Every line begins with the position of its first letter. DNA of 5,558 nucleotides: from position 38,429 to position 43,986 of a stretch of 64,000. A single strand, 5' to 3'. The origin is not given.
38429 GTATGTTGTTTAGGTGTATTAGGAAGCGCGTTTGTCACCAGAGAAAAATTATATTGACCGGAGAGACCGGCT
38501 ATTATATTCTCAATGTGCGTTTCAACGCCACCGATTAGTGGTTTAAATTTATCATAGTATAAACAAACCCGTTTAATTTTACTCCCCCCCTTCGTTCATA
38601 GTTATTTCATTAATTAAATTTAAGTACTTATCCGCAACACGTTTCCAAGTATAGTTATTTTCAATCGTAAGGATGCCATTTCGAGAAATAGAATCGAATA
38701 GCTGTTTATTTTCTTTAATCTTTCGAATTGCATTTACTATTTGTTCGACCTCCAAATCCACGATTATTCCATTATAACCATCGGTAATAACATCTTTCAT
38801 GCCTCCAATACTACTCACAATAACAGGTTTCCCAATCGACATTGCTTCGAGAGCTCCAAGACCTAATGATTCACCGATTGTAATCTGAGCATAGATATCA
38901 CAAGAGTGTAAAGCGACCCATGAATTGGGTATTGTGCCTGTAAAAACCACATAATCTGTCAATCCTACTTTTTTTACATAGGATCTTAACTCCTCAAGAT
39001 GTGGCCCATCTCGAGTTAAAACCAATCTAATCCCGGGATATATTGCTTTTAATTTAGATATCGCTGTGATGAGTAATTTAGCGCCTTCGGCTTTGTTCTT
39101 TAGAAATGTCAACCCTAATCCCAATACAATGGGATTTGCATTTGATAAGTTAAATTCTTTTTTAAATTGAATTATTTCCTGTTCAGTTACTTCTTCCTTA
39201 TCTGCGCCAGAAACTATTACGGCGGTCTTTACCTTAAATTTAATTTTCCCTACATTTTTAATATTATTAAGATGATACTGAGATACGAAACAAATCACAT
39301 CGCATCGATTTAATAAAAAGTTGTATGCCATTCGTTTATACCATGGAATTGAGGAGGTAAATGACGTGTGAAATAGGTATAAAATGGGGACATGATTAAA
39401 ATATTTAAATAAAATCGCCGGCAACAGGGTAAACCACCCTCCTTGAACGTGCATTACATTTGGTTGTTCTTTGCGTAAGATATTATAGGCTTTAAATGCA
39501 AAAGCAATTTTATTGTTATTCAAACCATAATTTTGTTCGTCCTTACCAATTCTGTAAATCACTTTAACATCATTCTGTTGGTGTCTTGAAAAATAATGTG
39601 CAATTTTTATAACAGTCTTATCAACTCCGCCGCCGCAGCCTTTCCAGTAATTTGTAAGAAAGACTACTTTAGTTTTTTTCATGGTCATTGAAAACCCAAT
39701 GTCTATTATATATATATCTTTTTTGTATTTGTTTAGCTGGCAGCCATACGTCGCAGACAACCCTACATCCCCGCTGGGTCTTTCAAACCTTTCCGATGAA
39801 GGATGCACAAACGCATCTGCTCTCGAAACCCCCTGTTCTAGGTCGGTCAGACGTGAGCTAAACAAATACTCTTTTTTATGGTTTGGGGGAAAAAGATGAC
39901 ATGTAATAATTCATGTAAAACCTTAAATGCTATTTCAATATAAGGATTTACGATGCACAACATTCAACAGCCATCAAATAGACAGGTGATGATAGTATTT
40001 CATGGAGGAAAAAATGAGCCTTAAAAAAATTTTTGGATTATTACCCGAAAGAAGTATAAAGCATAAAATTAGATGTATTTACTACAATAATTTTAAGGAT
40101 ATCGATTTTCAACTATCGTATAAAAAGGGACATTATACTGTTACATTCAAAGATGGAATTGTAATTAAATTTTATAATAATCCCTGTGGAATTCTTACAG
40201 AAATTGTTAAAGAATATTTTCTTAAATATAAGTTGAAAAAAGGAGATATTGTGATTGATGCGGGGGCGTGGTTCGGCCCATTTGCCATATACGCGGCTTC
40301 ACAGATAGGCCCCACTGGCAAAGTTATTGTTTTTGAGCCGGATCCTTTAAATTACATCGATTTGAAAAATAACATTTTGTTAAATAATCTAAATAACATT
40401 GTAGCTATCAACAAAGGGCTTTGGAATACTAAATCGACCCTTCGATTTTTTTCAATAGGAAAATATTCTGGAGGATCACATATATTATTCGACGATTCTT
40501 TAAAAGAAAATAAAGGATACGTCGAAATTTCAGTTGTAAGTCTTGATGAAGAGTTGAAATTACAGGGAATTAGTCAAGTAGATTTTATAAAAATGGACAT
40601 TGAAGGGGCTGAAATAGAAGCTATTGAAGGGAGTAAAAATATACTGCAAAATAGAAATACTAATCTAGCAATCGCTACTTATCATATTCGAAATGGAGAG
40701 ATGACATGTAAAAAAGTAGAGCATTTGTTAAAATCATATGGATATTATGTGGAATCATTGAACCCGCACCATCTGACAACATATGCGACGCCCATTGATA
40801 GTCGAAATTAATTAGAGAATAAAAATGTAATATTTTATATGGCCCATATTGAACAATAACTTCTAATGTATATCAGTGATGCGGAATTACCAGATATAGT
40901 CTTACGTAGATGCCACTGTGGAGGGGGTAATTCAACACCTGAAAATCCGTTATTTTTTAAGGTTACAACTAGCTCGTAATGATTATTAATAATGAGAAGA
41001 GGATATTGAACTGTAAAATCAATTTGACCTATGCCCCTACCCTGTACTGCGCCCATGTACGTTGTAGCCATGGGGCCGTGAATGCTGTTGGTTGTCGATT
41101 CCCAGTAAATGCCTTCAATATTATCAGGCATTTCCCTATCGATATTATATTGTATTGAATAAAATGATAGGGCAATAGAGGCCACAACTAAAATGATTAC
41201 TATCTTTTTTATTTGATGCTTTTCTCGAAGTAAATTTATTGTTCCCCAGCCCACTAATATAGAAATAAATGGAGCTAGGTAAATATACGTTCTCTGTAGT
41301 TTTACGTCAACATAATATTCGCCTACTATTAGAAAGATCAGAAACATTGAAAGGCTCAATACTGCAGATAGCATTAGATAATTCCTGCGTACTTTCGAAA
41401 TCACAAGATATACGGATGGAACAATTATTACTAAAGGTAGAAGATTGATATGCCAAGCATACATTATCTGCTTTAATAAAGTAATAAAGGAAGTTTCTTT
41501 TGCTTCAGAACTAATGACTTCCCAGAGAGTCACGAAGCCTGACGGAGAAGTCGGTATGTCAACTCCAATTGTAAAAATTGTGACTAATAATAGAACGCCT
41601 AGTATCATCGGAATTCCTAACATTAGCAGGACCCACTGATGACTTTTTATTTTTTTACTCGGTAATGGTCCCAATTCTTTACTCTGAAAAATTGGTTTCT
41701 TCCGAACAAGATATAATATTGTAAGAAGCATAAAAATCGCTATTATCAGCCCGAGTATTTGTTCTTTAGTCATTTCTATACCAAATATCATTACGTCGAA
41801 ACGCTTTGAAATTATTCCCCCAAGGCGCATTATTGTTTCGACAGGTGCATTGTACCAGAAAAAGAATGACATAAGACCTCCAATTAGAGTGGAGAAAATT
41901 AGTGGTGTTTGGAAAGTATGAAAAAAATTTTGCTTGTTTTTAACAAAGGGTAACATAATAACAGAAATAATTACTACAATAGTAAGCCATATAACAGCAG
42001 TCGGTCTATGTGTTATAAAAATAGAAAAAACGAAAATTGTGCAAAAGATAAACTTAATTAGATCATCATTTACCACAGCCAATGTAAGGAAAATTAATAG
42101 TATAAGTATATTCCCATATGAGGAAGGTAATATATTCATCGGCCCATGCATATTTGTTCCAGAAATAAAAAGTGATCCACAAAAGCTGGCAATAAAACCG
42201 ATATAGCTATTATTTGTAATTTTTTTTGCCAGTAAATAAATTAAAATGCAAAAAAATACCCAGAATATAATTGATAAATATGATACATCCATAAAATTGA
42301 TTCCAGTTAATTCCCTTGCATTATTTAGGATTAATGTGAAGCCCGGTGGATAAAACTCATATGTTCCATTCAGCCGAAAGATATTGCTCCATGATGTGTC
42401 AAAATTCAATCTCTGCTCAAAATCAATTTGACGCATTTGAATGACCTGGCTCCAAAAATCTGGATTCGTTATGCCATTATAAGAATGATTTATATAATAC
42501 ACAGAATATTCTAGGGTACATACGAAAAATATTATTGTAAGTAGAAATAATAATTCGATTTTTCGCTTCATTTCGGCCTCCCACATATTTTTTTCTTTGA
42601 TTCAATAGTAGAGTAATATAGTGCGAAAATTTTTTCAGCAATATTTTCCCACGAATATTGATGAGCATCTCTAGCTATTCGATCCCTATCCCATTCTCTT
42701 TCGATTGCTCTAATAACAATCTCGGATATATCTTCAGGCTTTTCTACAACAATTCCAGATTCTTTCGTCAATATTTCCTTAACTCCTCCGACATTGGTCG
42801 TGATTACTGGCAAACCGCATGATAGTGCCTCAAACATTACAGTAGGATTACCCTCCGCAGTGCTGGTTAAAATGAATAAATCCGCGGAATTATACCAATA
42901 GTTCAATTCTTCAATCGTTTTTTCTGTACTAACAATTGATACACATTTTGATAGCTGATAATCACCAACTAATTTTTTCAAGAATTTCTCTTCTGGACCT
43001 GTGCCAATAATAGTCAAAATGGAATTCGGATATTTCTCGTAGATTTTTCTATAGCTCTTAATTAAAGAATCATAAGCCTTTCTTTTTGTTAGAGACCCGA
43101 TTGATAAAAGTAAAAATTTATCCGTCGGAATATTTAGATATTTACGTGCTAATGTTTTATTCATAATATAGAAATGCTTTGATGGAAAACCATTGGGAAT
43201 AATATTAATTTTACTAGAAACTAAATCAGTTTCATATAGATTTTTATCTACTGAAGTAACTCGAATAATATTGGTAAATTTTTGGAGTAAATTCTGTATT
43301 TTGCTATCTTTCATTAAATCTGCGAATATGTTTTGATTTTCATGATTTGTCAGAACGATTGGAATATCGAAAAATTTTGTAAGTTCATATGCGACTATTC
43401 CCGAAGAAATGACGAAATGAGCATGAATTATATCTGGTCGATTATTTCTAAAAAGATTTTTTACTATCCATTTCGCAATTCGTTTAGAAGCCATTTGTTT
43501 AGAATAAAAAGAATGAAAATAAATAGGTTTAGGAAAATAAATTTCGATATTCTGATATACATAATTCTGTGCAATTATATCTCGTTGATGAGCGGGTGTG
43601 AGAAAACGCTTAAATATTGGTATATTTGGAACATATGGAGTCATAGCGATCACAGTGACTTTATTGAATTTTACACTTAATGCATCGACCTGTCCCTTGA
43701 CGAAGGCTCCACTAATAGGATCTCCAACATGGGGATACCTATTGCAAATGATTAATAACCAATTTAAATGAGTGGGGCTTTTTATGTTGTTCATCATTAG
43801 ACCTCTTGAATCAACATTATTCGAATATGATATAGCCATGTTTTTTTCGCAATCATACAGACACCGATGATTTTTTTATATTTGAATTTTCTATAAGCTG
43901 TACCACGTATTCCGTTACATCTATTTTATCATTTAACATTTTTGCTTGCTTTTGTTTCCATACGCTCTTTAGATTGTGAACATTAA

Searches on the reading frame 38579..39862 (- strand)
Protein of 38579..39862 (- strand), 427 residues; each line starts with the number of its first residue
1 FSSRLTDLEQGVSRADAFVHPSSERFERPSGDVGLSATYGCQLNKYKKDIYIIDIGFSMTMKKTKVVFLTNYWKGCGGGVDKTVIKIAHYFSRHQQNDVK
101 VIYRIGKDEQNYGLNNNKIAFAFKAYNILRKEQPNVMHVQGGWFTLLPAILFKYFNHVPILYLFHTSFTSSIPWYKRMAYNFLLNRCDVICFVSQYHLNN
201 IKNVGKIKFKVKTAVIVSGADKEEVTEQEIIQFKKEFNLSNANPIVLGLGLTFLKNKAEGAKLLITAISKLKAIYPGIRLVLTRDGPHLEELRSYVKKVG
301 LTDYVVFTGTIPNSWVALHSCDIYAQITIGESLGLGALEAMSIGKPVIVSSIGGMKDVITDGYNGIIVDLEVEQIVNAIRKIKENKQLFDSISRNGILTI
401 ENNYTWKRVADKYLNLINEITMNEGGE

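Call 67: search_protein_families(library=pfam, proteins=[window:38579-39862:-], max_evalue=0.0001)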
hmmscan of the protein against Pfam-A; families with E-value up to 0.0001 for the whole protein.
window:38579-39862:- (427 aa): 3 families
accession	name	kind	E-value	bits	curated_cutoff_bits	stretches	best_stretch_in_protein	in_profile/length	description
PF00534.26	Glycos_transf_1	-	7e-27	94.5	26.4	1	257-396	26-169/172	Glycosyl transferases group 1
PF13692.12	Glyco_trans_1_4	-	7.5e-24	85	27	1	256-383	12-140/142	Glycosyl transferases group 1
PF13439.12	Glyco_transf_4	-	1.2e-11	45.4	28.5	1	79-207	3-154/170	Glycosyltransferase Family 4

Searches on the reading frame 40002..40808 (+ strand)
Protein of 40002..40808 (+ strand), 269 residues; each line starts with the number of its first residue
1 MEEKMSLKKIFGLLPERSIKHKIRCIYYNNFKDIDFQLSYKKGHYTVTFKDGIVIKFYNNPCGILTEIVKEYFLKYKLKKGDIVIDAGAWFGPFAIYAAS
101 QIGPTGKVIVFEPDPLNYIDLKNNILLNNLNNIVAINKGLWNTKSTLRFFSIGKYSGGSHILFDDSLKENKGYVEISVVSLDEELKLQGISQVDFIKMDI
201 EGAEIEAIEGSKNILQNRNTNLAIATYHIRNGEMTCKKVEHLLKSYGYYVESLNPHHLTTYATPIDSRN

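Call 67: search_protein_families(library=pfam, proteins=[window:40002-40808:+], max_evalue=0.0001)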
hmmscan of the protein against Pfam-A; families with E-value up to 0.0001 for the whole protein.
window:40002-40808:+ (269 aa): 2 families
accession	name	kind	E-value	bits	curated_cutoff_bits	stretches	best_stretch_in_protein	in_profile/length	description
PF05050.19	Methyltransf_21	-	4.1e-20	73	22.7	1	86-248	1-171/173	Methyltransferase FkbM domain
PF02475.24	TRM5-TYW2_MTfase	-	2e-05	25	28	1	77-137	33-93/164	TRM5/TYW2 methyltransferase domain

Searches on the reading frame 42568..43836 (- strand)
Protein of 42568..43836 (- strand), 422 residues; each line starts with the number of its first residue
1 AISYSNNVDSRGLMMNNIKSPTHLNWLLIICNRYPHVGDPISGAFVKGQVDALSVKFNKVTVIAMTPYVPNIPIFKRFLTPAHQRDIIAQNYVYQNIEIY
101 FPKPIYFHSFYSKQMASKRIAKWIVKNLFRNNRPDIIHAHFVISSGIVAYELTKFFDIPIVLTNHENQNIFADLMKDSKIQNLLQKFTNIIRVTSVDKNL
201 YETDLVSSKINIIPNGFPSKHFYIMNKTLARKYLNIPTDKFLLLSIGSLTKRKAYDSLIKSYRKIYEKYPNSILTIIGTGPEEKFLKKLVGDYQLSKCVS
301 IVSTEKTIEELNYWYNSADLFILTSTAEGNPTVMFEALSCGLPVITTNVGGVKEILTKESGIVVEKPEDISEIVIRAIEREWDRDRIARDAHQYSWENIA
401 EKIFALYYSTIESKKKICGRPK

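Call 67: search_protein_families(library=pfam, proteins=[window:42568-43836:-], max_evalue=0.0001)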
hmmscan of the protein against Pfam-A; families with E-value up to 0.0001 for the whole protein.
window:42568-43836:- (422 aa): 5 families
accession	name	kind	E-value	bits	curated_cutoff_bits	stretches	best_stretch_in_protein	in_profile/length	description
PF00534.26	Glycos_transf_1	-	1.1e-32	113.4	26.4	1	229-391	4-169/172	Glycosyl transferases group 1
PF13692.12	Glyco_trans_1_4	-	1.5e-24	87.3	27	1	242-379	3-141/142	Glycosyl transferases group 1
PF13439.12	Glyco_transf_4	-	4.2e-10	40.3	28.5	1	119-217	58-166/170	Glycosyltransferase Family 4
PF20706.3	GT4-conflict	-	2.6e-07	30.4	26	1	240-389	197-349/385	Family 4 Glycosyltransferase in conflict systems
PF13524.12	Glyco_trans_1_2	-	5.9e-07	30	25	1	310-403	39-142/144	Glycosyl transferase-like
